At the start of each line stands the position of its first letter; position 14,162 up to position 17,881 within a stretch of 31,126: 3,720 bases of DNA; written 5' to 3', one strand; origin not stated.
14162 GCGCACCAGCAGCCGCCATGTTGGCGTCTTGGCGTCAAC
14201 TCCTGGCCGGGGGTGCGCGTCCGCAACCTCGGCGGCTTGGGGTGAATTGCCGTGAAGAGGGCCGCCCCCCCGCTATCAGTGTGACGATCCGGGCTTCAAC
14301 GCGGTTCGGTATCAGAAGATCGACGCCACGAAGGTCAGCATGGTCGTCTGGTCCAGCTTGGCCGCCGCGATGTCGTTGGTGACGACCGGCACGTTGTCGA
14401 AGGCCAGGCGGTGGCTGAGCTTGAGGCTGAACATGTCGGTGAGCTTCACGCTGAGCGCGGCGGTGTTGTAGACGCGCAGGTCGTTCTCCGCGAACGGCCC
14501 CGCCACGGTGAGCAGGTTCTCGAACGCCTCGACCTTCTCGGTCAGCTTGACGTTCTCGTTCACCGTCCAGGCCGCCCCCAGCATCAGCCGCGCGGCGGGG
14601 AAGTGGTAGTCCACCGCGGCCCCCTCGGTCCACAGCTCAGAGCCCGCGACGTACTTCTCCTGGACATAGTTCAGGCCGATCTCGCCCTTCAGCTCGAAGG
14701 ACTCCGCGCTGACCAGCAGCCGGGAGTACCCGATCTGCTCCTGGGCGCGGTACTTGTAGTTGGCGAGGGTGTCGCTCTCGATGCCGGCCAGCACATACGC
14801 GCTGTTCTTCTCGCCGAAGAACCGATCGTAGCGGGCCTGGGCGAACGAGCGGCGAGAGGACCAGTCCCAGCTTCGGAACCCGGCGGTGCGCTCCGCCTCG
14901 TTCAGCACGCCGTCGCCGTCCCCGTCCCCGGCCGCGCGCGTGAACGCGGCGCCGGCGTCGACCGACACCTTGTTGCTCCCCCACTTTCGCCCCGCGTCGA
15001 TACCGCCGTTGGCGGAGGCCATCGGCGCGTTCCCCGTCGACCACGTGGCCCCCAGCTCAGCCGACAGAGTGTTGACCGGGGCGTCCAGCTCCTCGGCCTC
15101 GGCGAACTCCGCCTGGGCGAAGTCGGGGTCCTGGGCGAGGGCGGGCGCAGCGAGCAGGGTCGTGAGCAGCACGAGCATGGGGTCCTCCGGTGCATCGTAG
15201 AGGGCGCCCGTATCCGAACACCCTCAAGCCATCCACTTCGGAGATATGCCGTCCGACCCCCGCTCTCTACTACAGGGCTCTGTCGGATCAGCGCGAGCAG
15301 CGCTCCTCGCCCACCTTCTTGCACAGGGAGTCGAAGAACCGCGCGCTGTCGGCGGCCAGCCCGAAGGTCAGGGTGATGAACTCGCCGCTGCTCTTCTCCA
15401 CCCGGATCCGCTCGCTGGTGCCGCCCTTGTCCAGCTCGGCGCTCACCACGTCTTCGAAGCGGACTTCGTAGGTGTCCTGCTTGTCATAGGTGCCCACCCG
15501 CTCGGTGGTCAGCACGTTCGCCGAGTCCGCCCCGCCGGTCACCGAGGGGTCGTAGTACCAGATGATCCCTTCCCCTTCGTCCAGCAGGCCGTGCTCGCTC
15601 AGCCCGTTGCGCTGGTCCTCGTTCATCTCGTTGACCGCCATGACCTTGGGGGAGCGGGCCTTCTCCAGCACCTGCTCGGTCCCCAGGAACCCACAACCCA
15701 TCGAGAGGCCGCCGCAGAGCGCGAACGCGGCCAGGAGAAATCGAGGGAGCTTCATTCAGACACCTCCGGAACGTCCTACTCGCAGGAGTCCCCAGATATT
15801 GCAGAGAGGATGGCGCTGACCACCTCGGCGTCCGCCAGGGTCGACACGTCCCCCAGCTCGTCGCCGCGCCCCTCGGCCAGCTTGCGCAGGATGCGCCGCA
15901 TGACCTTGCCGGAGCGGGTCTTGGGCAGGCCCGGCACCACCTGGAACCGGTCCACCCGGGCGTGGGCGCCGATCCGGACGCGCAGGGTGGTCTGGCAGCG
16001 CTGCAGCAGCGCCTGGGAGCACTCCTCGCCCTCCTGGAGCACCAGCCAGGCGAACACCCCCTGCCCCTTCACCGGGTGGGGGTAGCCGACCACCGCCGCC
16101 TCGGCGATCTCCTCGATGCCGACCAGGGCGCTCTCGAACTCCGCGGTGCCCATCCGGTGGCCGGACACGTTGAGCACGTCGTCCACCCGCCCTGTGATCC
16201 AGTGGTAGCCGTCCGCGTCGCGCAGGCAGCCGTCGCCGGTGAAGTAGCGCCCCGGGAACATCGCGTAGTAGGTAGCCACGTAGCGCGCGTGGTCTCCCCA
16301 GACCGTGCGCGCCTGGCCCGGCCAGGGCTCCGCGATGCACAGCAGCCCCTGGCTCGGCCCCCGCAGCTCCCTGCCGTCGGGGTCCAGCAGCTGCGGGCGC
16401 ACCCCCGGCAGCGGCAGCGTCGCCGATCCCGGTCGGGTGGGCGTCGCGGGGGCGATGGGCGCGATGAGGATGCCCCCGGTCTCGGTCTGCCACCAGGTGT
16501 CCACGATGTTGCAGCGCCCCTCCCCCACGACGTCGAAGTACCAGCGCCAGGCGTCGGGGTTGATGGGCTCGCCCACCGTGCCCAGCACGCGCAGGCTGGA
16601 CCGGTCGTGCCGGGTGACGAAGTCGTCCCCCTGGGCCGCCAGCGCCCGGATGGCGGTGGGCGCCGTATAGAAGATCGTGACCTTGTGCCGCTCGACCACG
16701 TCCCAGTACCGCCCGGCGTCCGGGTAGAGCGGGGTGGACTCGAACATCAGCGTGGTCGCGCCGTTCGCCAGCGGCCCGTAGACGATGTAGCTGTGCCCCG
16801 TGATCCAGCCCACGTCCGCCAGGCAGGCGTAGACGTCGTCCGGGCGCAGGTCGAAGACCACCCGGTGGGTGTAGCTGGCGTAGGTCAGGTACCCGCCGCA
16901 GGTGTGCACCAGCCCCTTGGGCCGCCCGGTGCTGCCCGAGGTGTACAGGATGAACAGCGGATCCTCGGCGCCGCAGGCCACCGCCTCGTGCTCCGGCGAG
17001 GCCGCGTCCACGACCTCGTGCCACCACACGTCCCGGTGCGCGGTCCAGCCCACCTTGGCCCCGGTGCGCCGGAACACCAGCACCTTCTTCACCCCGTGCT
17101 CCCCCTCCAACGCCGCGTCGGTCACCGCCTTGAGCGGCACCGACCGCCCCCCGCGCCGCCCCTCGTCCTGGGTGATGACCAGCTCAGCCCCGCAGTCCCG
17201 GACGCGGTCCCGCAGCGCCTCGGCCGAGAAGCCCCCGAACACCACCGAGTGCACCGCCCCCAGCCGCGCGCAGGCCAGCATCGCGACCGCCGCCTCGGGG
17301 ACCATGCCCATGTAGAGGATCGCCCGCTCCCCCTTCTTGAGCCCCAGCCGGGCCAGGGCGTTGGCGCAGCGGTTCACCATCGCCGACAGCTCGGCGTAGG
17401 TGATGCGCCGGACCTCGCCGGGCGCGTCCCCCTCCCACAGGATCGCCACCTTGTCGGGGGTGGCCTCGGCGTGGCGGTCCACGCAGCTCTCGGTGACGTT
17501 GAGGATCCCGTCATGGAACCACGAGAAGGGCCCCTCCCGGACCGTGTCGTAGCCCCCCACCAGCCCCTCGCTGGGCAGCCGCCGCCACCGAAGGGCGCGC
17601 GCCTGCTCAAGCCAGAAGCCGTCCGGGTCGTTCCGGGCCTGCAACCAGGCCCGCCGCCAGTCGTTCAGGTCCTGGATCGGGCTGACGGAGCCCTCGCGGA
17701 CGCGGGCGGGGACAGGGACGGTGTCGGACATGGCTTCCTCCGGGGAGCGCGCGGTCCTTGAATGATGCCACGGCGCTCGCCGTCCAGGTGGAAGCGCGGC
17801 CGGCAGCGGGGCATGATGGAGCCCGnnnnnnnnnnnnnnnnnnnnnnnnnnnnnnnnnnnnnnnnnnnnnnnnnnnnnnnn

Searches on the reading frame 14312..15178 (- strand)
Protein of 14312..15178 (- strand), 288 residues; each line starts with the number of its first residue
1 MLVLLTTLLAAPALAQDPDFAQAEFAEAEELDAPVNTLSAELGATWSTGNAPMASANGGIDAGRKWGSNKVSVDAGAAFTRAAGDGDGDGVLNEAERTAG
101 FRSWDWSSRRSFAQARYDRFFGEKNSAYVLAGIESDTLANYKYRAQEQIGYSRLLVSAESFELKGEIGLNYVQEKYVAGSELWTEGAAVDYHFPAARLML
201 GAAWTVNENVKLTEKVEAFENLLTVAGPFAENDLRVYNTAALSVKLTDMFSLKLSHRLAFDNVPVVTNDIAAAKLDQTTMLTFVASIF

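Call 84: search_protein_families(library=pfam, proteins=[window:14312-15178:-], max_evalue=0.001)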
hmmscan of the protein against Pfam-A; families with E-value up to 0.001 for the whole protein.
window:14312-15178:- (288 aa): 1 family
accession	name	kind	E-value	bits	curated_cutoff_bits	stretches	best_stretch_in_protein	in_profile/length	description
PF04338.18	DUF481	-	1.8e-27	97.2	21.1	1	40-265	1-192/210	Protein of unknown function, DUF481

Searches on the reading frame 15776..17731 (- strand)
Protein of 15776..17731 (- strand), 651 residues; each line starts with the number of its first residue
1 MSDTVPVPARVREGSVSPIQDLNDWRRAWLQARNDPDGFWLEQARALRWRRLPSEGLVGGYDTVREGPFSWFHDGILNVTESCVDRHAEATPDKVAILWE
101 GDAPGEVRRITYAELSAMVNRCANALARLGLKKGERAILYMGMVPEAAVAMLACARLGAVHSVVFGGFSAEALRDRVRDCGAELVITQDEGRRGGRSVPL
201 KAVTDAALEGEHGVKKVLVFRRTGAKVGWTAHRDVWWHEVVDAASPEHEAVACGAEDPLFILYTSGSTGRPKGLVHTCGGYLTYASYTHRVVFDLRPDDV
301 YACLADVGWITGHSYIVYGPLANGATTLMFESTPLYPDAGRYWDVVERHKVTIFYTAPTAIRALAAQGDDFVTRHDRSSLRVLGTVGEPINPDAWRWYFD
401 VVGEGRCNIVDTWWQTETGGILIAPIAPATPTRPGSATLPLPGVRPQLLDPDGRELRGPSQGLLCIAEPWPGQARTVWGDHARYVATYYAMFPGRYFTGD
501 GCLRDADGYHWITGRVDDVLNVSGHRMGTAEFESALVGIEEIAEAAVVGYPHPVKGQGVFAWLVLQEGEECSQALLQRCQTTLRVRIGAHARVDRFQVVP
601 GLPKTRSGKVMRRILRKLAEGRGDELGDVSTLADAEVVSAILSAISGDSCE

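Call 84: search_protein_families(library=pfam, proteins=[window:15776-17731:-], max_evalue=0.001)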
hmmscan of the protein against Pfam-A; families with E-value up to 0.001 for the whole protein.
window:15776-17731:- (651 aa): 3 families
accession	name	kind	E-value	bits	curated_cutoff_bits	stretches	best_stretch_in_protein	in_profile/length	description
PF00501.34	AMP-binding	-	2.3e-88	297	29.9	1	85-470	2-378/384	AMP-binding enzyme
PF13193.12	AMP-binding_C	-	6.5e-19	69.1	24.5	1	531-609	1-76/76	AMP-binding enzyme C-terminal domain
PF16177.11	ACAS_N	-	2.2e-09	37.4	27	1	27-83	3-55/55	Acetyl-coenzyme A synthetase N-terminus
